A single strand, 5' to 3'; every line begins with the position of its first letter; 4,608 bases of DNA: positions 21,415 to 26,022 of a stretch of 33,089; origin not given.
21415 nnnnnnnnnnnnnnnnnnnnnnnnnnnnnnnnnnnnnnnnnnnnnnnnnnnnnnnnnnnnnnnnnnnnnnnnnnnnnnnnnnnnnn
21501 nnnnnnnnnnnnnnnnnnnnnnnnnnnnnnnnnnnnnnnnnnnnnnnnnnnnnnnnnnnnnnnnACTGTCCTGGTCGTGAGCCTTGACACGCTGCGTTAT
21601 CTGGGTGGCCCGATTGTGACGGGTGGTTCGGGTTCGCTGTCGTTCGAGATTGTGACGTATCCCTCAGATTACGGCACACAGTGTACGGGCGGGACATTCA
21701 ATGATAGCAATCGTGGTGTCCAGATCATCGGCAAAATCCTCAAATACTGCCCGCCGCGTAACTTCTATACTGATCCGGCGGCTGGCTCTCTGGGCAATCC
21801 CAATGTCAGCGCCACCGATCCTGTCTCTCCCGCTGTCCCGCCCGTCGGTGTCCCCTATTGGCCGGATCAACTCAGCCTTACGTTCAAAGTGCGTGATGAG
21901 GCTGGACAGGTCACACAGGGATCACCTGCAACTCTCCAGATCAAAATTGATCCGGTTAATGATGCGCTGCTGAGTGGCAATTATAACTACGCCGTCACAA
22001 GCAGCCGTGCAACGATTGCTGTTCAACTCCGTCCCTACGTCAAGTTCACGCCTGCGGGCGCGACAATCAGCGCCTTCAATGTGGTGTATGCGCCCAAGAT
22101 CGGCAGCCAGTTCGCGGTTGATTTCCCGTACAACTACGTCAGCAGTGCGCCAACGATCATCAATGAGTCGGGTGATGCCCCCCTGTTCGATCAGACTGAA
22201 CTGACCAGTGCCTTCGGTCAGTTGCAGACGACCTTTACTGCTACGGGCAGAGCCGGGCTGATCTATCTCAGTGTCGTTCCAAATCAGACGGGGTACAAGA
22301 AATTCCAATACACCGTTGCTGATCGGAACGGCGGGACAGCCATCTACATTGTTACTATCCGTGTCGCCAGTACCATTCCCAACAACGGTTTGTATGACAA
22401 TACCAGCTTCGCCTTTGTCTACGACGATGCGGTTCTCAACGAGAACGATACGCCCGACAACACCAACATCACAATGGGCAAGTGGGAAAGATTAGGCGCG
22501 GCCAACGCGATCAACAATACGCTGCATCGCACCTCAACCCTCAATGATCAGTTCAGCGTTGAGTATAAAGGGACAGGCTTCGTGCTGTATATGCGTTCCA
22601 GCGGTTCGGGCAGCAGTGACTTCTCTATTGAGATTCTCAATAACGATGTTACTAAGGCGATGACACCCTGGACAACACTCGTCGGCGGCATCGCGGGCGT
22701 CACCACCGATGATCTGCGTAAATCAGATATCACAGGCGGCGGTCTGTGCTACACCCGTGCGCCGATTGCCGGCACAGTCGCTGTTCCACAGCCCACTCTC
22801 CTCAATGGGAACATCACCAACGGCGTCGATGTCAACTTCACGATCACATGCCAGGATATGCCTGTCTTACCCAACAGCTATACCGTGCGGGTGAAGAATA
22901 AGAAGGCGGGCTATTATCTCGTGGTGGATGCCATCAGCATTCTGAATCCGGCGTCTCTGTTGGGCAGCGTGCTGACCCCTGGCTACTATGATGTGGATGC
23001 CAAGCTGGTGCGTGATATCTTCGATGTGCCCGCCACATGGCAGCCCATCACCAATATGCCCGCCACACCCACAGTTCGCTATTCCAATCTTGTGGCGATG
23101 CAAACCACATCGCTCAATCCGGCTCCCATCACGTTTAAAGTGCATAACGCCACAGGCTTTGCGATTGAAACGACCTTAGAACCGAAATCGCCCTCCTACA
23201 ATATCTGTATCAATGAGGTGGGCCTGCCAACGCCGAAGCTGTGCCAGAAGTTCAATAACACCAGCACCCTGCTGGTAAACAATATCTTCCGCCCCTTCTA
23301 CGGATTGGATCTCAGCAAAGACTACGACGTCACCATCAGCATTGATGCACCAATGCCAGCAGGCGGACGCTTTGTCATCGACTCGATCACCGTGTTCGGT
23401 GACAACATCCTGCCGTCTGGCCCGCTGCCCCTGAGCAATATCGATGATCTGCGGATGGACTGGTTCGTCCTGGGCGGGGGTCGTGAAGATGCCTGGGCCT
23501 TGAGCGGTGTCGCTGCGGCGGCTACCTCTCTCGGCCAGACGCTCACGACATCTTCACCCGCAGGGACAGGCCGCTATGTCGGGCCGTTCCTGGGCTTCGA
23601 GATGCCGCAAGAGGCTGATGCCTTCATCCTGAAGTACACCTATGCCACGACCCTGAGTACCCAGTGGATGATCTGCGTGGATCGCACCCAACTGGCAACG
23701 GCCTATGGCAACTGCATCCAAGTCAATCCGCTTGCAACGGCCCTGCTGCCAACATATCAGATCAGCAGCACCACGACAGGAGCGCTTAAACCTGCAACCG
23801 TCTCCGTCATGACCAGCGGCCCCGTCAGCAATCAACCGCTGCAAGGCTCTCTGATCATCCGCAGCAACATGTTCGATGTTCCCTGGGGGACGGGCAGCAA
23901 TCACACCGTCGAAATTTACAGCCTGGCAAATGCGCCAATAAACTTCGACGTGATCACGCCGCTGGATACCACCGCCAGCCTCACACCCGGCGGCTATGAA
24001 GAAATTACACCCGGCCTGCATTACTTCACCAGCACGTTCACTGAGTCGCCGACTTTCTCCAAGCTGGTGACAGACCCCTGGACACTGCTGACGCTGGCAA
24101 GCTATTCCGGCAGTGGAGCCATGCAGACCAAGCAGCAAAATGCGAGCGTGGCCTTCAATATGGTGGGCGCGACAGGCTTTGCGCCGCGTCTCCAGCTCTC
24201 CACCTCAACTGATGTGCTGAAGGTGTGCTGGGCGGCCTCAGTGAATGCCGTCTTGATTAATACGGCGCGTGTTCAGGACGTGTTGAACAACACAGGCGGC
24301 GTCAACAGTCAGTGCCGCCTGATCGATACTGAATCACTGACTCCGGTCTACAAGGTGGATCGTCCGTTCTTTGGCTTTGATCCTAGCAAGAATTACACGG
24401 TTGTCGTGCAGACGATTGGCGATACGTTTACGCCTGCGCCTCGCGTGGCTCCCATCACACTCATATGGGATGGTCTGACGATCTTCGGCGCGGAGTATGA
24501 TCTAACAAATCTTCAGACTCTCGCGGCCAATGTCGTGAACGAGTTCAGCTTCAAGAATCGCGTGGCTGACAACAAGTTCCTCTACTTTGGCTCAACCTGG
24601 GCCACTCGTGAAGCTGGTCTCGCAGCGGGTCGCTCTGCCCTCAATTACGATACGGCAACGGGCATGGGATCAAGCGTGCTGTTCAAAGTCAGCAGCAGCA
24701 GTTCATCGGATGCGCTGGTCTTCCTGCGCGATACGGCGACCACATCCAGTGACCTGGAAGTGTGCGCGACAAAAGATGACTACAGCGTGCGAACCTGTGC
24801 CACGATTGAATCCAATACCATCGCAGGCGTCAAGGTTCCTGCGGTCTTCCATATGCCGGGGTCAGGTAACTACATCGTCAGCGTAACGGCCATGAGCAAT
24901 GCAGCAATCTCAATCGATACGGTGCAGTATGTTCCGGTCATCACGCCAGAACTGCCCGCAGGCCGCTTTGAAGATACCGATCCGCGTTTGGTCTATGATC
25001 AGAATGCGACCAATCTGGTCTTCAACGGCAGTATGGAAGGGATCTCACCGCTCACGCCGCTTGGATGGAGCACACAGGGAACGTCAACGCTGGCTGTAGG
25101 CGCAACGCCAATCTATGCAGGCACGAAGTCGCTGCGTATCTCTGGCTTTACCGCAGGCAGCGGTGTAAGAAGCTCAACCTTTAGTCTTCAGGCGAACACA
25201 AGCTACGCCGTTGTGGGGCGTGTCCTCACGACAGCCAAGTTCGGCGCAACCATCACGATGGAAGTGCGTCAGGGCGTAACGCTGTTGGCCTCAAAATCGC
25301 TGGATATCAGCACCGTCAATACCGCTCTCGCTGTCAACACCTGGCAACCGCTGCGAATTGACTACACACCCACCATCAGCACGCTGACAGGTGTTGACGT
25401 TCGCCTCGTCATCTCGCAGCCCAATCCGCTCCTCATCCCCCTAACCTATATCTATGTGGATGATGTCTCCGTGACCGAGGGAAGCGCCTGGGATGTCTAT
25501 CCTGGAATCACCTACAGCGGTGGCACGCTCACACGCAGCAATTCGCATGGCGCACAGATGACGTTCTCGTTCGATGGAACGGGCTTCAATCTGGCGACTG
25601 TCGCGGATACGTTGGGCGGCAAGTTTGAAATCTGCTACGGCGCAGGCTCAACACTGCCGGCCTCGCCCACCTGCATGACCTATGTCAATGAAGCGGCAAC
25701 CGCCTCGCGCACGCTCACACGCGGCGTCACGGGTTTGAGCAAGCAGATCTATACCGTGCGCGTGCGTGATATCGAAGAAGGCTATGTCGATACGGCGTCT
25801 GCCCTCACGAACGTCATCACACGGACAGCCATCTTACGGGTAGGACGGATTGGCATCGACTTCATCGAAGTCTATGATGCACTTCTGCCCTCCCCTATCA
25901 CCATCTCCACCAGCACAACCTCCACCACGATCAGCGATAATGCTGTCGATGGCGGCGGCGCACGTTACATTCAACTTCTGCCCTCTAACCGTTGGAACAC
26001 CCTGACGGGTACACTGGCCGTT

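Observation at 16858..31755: A single uninterrupted 14.9-kb ORF encodes a 4,965-aa secreted protease / beta-helix / lectin-array giant protein with no recognisable anchor or secretion partner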

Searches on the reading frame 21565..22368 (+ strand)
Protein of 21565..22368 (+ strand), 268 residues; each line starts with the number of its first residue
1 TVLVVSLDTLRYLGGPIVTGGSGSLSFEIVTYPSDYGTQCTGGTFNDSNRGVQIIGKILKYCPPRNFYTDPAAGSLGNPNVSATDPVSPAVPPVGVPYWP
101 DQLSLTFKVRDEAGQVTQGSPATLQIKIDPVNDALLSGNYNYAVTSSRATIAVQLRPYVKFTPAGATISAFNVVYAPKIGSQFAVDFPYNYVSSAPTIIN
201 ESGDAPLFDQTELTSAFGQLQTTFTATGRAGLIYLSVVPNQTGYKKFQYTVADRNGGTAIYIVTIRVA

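Call 78: search_protein_families(library=ncbifam, proteins=[window:21565-22368:+], max_evalue=1)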
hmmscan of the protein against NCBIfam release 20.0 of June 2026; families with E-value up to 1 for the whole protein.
window:21565-22368:+ (268 aa): 1 family
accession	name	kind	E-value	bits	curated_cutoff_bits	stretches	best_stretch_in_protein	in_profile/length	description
NF012211.1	tand_rpt_95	domain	2.2e-08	34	90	2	103-140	62-96/98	tandem-95 repeat protein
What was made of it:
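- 21538..22368 (+): Two cadherin/Ig-like (tandem-95 / Big_9-like) domains, aa ~1561-1837. NF012211 at 34 bits in 2 stretches, below its cut-off of 90 (call 78).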

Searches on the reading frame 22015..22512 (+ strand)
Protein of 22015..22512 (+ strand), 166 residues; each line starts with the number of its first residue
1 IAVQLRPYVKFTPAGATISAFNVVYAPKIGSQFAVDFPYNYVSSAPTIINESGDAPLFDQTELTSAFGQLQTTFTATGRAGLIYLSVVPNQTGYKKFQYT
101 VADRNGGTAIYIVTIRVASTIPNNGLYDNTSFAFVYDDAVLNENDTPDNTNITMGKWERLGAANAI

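Call 22: search_protein_families(library=pfam, proteins=[window:22015-22512:+], max_evalue=1)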
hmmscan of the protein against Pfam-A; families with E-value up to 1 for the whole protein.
window:22015-22512:+ (166 aa): 2 families
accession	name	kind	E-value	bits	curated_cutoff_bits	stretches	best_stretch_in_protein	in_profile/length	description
PF17963.7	Big_9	-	0.00094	20.5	23.6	1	69-115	43-88/89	Bacterial Ig domain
PF11976.14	Rad60-SLD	-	0.13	12.5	23.8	1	128-153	38-63/72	Ubiquitin-2 like Rad60 SUMO-like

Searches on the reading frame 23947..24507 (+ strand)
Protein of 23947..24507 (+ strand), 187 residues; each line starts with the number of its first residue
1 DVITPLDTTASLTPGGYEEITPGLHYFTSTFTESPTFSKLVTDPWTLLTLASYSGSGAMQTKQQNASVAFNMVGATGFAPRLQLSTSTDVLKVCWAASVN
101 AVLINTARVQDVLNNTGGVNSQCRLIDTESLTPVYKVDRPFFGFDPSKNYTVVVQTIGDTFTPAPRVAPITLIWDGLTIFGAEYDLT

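Call 83: search_protein_families(library=pfam, proteins=[window:23947-24507:+], max_evalue=1)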
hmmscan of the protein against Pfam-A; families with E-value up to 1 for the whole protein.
window:23947-24507:+ (187 aa): 1 family
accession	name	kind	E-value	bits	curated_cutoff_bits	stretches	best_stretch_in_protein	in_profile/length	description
PF25727.1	UL74A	-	0.17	12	27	1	88-104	2-18/54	Cytomegalovirus UL74A protein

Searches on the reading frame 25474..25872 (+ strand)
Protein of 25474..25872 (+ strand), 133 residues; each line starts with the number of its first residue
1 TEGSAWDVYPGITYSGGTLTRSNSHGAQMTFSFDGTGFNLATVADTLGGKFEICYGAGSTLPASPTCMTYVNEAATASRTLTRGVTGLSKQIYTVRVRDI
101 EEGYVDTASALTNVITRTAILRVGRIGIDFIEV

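Call 83: search_protein_families(library=pfam, proteins=[window:25474-25872:+], max_evalue=1)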
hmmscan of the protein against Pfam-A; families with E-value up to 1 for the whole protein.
window:25474-25872:+ (133 aa): 1 family
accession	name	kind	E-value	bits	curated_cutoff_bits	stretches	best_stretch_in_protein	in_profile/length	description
PF11853.14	DUF3373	-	0.047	13.1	26.1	1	26-61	114-151/409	Protein of unknown function (DUF3373)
